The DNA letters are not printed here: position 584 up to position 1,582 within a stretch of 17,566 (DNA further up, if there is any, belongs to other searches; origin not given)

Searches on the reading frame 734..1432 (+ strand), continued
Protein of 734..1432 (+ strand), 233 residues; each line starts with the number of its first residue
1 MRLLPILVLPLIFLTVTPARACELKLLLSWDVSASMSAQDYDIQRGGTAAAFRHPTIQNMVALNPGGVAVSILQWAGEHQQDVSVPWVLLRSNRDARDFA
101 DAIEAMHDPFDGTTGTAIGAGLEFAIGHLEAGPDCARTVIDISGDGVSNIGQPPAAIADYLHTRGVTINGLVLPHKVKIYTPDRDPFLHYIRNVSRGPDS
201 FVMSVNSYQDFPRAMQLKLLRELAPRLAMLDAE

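Call 28: find_encoding_contigs(protein=P0145, flank=6000, max_places=2)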
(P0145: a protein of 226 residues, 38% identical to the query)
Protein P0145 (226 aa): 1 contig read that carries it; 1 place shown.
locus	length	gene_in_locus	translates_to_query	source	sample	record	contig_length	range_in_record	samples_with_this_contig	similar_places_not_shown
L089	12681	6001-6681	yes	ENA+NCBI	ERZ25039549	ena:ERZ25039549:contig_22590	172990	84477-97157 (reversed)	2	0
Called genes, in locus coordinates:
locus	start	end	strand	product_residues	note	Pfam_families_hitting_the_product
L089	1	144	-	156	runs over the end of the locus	PF00034:Cytochrom_C (weak)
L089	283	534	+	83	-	PF01206:TusA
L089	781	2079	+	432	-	PF00815:Histidinol_dh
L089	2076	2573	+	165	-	PF06793:UPF0262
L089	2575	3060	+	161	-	PF01451:LMWPc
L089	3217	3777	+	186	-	PF04239:DUF421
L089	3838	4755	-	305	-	PF02511:Thy1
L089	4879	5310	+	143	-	PF00903:Glyoxalase, PF13669:Glyoxalase_4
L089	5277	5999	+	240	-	PF06707:DUF1194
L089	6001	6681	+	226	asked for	PF06707:DUF1194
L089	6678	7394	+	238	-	PF06707:DUF1194, PF00092:VWA (weak)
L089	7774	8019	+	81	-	PF09900:DUF2127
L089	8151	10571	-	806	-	PF02190:LON_substr_bdg, PF07728:AAA_5 (weak), PF00004:AAA, PF22667:Lon_lid, PF05362:Lon_C, PF13541:ChlI (faint)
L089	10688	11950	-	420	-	PF06689:zf-C4_ClpX, PF01078:Mg_chelatase (faint), PF05496:RuvB_N (weak), PF00004:AAA, PF07724:AAA_2, PF07728:AAA_5 (weak), PF10431:ClpB_D2-small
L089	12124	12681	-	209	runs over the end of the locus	PF00574:CLP_protease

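Call 29: find_encoding_contigs(protein=P0230, flank=6000, max_places=2)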
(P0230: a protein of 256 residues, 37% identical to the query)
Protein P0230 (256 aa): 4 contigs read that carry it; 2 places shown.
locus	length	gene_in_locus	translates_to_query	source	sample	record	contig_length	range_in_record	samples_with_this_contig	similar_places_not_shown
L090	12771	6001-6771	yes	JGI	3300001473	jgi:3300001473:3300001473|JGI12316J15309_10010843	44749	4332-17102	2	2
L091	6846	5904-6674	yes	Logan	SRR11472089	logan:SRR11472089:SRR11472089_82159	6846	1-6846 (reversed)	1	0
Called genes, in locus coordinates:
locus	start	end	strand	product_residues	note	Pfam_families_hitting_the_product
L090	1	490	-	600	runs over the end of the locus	PF07167:PhaC_N, PF00561:Abhydrolase_1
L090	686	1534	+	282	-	PF00691:OmpA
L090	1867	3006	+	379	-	PF03447:NAD_binding_3, PF00742:Homoserine_dh, PF01842:ACT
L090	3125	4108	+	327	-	PF03320:FBPase_glpX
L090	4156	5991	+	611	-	PF01368:DHH, PF02272:DHHA1, PF17768:RecJ_OB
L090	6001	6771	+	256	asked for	PF06707:DUF1194, PF00092:VWA, PF13519:VWA_2 (faint)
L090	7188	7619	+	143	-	PF13279:4HBT_2, PF03061:4HBT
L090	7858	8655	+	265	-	PF09955:DUF2189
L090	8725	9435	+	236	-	PF09929:DUF2161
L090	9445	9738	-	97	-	-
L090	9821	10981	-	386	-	PF10098:DUF2336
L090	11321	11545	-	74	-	-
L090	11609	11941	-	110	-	-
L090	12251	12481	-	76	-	-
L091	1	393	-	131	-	?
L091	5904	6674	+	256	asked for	PF06707:DUF1194, PF00092:VWA, PF13519:VWA_2 (faint)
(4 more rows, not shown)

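Call 30: find_encoding_contigs(protein=P0121, flank=10000, max_places=3)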
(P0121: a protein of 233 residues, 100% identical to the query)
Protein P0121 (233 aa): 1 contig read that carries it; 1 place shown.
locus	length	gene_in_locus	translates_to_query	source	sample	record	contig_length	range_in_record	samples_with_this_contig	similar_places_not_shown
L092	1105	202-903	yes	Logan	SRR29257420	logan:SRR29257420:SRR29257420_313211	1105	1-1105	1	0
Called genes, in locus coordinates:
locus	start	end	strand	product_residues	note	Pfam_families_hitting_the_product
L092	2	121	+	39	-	?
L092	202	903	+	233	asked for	PF06707:DUF1194, PF13519:VWA_2 (weak)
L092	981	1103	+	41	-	?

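Call 42: search_protein_families(library=padloc, proteins=[window:734-1432:+], max_evalue=0.1)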
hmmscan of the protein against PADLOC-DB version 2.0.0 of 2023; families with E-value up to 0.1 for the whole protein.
window:734-1432:+ (233 aa): 0 families

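Call 57: predict_structure(alignment_id=A3)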
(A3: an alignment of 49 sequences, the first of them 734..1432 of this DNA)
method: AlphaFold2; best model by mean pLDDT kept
length: 233 residues; sequences in the alignment: 49
mean_pLDDT: 92.0   pTM: 0.89
mean pLDDT of the five models: 92.0, 91.9, 90.3, 90.1, 89.9
residues with pLDDT >= 90: 185; 70-90: 31; 50-70: 16; < 50: 1
segments of 3 or more residues with pLDDT < 50: none
pLDDT, mean of each block of 10 residues (from residue 1): 64 77 98 93 98 98 96 97 98 98 97 88 98 97 93 97 98 81 90 96 94 97 82 52
secondary structure, 60 per line:
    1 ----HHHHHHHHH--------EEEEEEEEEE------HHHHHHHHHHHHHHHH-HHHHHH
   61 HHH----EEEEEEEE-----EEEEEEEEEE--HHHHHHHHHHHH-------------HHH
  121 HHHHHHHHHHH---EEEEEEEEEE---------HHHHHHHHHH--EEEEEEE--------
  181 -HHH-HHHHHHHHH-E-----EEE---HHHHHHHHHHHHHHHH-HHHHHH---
elements in order: H5-13 E22-31 H38-53 H55-63 E68-75 E81-90 H93-104 H118-131 E135-144 H154-163 E166-172 H186-194 E202-204 H208-223 H225-230

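Call 59: fold_search(model_id=the predicted structure, library=pdb)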
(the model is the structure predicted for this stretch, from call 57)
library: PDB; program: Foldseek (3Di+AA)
matches with E <= 10: 1154; with E <= 0.001: 363
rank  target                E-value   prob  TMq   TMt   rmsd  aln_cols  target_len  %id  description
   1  4cn9_A                9.4e-10  1.00  0.62  0.38   3.8       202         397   17  structure of proximal thread matrix protein 1 (PTMP1) from the mussel byssus with zinc occupied MIDAS motif (released 2014-03-12)
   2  4cnb_A                1.1e-09  1.00  0.63  0.40   5.0       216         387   17  Structure of proximal thread matrix protein 1 (PTMP1) from the mussel byssus - Crystal form 2 (released 2014-03-12)
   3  4cn8                  1.4e-09  1.00  0.61  0.38   5.2       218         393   17  Structure of proximal thread matrix protein 1 (PTMP1) from the mussel byssus (released 2014-03-12)
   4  4cnb_B                1.6e-09  1.00  0.63  0.39   5.1       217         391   20  Structure of proximal thread matrix protein 1 (PTMP1) from the mussel byssus - Crystal form 2 (released 2014-03-12)
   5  1fe8_C                2.7e-09  1.00  0.62  0.75   3.7       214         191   22  CRYSTAL STRUCTURE OF THE VON WILLEBRAND FACTOR A3 DOMAIN IN COMPLEX WITH A FAB FRAGMENT OF IGG RU5 THAT INHIBITS COLLA (released 2001-04-04)
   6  4cn9_B                4.7e-09  1.00  0.62  0.39   5.3       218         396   20  structure of proximal thread matrix protein 1 (PTMP1) from the mussel byssus with zinc occupied MIDAS motif (released 2014-03-12)
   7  1ao3_A                6.0e-09  1.00  0.63  0.76   3.8       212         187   20  A3 DOMAIN OF VON WILLEBRAND FACTOR (released 1998-07-22)
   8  1fe8_A                6.4e-09  1.00  0.61  0.73   4.4       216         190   21  CRYSTAL STRUCTURE OF THE VON WILLEBRAND FACTOR A3 DOMAIN IN COMPLEX WITH A FAB FRAGMENT OF IGG RU5 THAT INHIBITS COLLA (released 2001-04-04)
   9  1atz_A                9.9e-09  1.00  0.58  0.71   4.1       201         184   20  HUMAN VON WILLEBRAND FACTOR A3 DOMAIN (released 1998-02-25)
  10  7o4i_6                1.4e-08  1.00  0.57  0.39   5.2       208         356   15  Yeast RNA polymerase II transcription pre-initiation complex with initial transcription bubble (released 2021-06-16)
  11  4dmu_H                1.5e-08  1.00  0.60  0.73   3.9       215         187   20  Crystal structure of the von Willebrand factor A3 domain in complex with a collagen III derived triple-helical peptide (released 2012-03-28)
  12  1atz_B                2.2e-08  1.00  0.63  0.76   3.6       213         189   20  HUMAN VON WILLEBRAND FACTOR A3 DOMAIN (released 1998-02-25)
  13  7o4k_6                2.2e-08  1.00  0.57  0.39   5.2       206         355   16  Yeast TFIIH in the contracted state within the pre-initiation complex (released 2021-06-16)
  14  9u61_B                2.5e-08  1.00  0.59  0.30   4.5       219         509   18  CP/MBL pathways C3 convertase C4b2a and C3 complex (released 2026-01-14)
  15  2ok5_A                2.9e-08  1.00  0.56  0.21   5.2       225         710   12  Human Complement factor B (released 2007-02-27)
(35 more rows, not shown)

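Call 71: find_related_loci(query=A3, collection=metagenome_contigs, flank=6000)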
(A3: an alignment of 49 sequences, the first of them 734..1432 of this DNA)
Query A3 (233 aa) in metagenome_contigs; peptide patterns used: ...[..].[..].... (x = any residue, [..] = any of these).
600 stretches matched a pattern (row limit reached: there are more); 583 encode a relative of the query (tblastn E <= 1e-3); the best 80 are kept; 80 distinct loci.
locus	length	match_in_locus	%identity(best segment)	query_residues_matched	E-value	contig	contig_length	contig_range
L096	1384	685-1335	43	7-228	2e-46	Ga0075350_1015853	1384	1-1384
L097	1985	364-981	40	22-233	2e-43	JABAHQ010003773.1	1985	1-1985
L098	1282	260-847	41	22-223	2e-42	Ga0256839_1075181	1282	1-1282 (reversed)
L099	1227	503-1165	38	3-225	6e-41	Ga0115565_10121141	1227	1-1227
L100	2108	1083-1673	40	18-223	2e-39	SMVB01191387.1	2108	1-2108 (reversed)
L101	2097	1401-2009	41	16-224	2e-39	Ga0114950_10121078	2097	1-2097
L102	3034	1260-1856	40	21-224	6e-38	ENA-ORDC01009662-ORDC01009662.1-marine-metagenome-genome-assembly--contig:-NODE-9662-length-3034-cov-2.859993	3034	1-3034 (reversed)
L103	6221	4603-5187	40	22-223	7e-38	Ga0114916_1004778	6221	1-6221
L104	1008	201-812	40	19-231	9e-40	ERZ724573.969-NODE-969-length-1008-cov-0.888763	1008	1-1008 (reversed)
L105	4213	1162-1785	36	19-232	2e-37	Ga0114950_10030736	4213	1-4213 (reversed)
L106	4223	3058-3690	37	14-231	6e-37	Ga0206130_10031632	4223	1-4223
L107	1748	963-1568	37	14-223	2e-36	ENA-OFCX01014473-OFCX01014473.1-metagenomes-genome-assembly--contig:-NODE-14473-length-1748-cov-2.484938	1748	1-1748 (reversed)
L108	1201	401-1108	37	1-226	9e-37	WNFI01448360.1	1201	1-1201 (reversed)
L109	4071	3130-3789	39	2-225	9e-36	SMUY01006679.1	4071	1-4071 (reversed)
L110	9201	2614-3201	40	22-223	9e-36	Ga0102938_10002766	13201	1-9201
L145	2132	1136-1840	34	1-224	9e-31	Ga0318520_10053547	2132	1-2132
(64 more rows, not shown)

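Call 75: search_protein_families(library=pfam, alignment_id=A5, max_evalue=0.00001)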
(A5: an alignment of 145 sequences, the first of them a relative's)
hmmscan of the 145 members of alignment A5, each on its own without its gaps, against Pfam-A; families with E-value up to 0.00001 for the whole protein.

A. member 1, L100:310-852:+ (181 aa): 1 family
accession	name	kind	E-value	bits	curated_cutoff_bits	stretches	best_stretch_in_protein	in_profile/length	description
PF01029.23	NusB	-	9.1e-26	91.3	23.1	1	40-174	2-133/133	NusB family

B. families by the number of members that match (of 145 scanned): 199 families (the first 25 are shown)
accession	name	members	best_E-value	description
PF02417.20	Chromate_transp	5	3.8e-75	Chromate transporter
PF07690.21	MFS_1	4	3.4e-45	Major Facilitator Superfamily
PF17768.7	RecJ_OB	4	1.6e-22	RecJ OB domain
PF02272.25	DHHA1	4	2.5e-17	DHHA1 domain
PF08482.15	HrpB_C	3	2.9e-53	ATP-dependent helicase C-terminal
PF00892.27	EamA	3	9.6e-29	EamA-like transporter family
PF01127.27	Sdh_cyt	3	1.2e-27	Succinate dehydrogenase/Fumarate reductase transmembrane subunit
PF01368.27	DHH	3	1.8e-22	DHH family, N-terminal domain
PF00903.31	Glyoxalase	3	1.7e-18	Glyoxalase/Bleomycin resistance protein/Dioxygenase superfamily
PF00271.37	Helicase_C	3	1.4e-13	Helicase conserved C-terminal domain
PF00270.35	DEAD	3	8.6e-11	DEAD/DEAH box helicase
PF24473.1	CON_HrpB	3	2e-09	ATP-dependent RNA helicase HrpB, connector region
PF00155.27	Aminotran_1_2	2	2.4e-80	Aminotransferase class I and II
PF01988.24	VIT1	2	5.9e-66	VIT family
PF00005.33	ABC_tran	2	3.1e-57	ABC transporter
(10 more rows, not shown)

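Call 85: search_dna_similar(query=window:734-1432:+, collection=plasmids, mode=protein, max_rows=20)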
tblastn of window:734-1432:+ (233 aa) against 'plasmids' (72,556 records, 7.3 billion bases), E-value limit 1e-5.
Records with a match: 89; places in all: 107; records where one place covers at least 80% of the query: 85.
Best place of each record, by identity: <60% 89.
By first word of the organism name: Rhizobium 17; Azospirillum 15; Sinorhizobium 15; Neorhizobium 8; Microvirga 7; Labrenzia 7; Ensifer 6; Roseibium 4; Phyllobacterium 3; Mesorhizobium 2; and 5 more.
By predicted mobility (MOB-suite, as given by PLSDB): non-mobilizable 66; mobilizable 14; conjugative 9.
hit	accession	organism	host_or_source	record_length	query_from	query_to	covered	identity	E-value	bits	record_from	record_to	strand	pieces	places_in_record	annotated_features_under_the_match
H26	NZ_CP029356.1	Azospirillum thermophilum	cell culture,hot spring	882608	18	229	91%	38.6%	6e-26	112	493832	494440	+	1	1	DUF1194 domain-containing protein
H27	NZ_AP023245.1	Mesorhizobium sp. 113-3-3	Lotus japonicus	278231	22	224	87%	39.0%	3e-25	110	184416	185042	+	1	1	DUF1194 domain-containing protein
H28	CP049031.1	Rhodobacteraceae bacterium SC52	Apostichopus japonicus,pure ...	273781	21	233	91%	36.7%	3e-27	116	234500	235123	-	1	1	DUF1194 domain-containing protein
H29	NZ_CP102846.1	Microvirga terrae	soil,soil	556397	21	226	88%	36.2%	2e-27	116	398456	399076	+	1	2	DUF1194 domain-containing protein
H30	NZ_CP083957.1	Mesorhizobium sp. B1-1-8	cell culture,soil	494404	18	224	89%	35.8%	2e-25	110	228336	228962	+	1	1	DUF1194 domain-containing protein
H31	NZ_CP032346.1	Azospirillum brasilense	soil sample,Agricultural field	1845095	20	224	88%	35.7%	1e-23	105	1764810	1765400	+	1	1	record has no annotation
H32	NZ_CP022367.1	Azospirillum sp. TSH58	single cell,paddy soils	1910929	20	224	88%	35.6%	5e-23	103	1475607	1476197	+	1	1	record has no annotation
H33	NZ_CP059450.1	Azospirillum brasilense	Prokaryotes,soil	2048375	20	224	88%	35.6%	8e-20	95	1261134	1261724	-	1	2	none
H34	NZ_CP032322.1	Azospirillum argentinense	soil sample,Agricultural field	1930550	20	224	88%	35.2%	8e-24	106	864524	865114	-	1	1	record has no annotation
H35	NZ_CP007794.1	Azospirillum argentinense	Triticum aestivum L.,Root,wheat ...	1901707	20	224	88%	35.2%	2e-23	105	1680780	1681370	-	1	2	record has no annotation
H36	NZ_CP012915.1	Azospirillum brasilense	Digitaria eriantha,microbe,root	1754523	20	224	88%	35.1%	7e-23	103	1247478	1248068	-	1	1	none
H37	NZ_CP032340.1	Azospirillum brasilense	soil sample,Agricultural field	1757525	20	224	88%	35.1%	7e-23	103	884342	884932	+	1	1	none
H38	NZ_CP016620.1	Microvirga ossetica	Vicia alpestris,cell culture,nodules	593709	18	224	89%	34.7%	1e-23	105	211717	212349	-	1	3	DUF1194 domain-containing protein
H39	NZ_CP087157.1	Roseibium aggregatum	cell culture,seawater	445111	22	229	89%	34.4%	4e-27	115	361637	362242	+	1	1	DUF1194 domain-containing protein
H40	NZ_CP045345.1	Labrenzia sp. THAF187b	pure culture,Surface of a polyethylene ...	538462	24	223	86%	35.8%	5e-27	115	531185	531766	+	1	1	DUF1194 domain-containing protein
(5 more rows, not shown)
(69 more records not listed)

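Call 88: get_annotated_region(hit=H28, flank=6000)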
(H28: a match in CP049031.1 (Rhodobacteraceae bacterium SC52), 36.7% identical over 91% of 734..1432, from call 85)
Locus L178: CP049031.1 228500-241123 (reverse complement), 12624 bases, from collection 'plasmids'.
description: Rhodobacteraceae bacterium SC52 plasmid pSC52_3, complete sequence
organism: Rhodobacteraceae bacterium SC52 (NCBI taxid 2745590)
taxonomy: Bacteria; Pseudomonadota; Alphaproteobacteria; Rhodobacterales; Paracoccaceae; ; Rhodobacteraceae bacterium SC52
host: -; source: Apostichopus japonicus,pure culture,Intestine content; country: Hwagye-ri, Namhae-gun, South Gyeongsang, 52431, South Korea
typing (MOB-suite, as given by PLSDB): non-mobilizable
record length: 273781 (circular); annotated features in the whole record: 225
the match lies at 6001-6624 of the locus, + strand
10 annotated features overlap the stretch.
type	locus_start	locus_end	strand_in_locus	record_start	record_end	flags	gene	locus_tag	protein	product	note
CDS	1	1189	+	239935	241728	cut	-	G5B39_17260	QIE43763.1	ABC transporter ATP-binding protein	-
CDS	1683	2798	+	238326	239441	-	-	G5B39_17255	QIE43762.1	efflux RND transporter periplasmic adaptor subunit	-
CDS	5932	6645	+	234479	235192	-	-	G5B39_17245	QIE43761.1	DUF1194 domain-containing protein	-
CDS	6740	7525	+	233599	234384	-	modA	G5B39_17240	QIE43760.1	molybdate ABC transporter substrate-binding protein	-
CDS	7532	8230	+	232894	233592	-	modB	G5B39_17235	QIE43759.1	molybdate ABC transporter permease subunit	-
CDS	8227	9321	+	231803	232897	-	modC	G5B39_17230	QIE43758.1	molybdenum ABC transporter ATP-binding protein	-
CDS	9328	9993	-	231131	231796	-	-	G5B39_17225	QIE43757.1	class II aldolase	-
CDS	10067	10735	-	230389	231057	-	-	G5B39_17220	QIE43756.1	nucleoside triphosphate hydrolase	-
CDS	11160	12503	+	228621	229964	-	-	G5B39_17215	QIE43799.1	sugar transporter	-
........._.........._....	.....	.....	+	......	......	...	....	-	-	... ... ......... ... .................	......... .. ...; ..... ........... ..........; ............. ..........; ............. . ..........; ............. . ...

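Call 89: get_annotated_region(hit=H26, flank=6000)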
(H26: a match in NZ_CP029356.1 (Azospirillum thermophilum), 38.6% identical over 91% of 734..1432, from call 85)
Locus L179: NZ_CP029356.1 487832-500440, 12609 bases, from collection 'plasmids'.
description: Azospirillum thermophilum strain CFH 70021 plasmid unnamed1
organism: Azospirillum thermophilum (NCBI taxid 2202148)
taxonomy: Bacteria; Pseudomonadota; Alphaproteobacteria; Rhodospirillales; Azospirillaceae; Azospirillum; Azospirillum thermophilum
host: -; source: cell culture,hot spring; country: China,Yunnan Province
typing (MOB-suite, as given by PLSDB): non-mobilizable
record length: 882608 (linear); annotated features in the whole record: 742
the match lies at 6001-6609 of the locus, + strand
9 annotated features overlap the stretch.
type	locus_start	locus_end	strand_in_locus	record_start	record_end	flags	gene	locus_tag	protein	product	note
CDS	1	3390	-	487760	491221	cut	smc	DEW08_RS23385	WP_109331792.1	chromosome segregation protein SMC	GO:0030261 - chromosome condensation [Evidence IEA]; GO:0007059 - chromosome segregation [Evidence IEA]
CDS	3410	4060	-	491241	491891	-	-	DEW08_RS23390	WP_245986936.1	DsbA family protein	-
CDS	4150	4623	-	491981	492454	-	-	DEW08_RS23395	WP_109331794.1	DciA family protein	-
CDS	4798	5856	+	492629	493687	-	mutY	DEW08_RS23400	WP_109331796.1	A/G-specific adenine glycosylase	GO:0006281 - DNA repair [Evidence IEA]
CDS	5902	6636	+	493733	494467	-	-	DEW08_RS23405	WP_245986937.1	DUF1194 domain-containing protein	-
CDS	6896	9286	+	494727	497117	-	-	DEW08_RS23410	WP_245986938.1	HAMP domain-containing sensor histidine kinase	GO:0007165 - signal transduction [Evidence IEA]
CDS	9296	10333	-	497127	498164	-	-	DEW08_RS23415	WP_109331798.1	DUF2125 domain-containing protein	-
CDS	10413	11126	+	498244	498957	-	-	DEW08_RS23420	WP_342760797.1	gamma-glutamylcyclotransferase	-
CDS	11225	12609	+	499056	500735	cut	-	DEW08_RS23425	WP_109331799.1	cache domain-containing protein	-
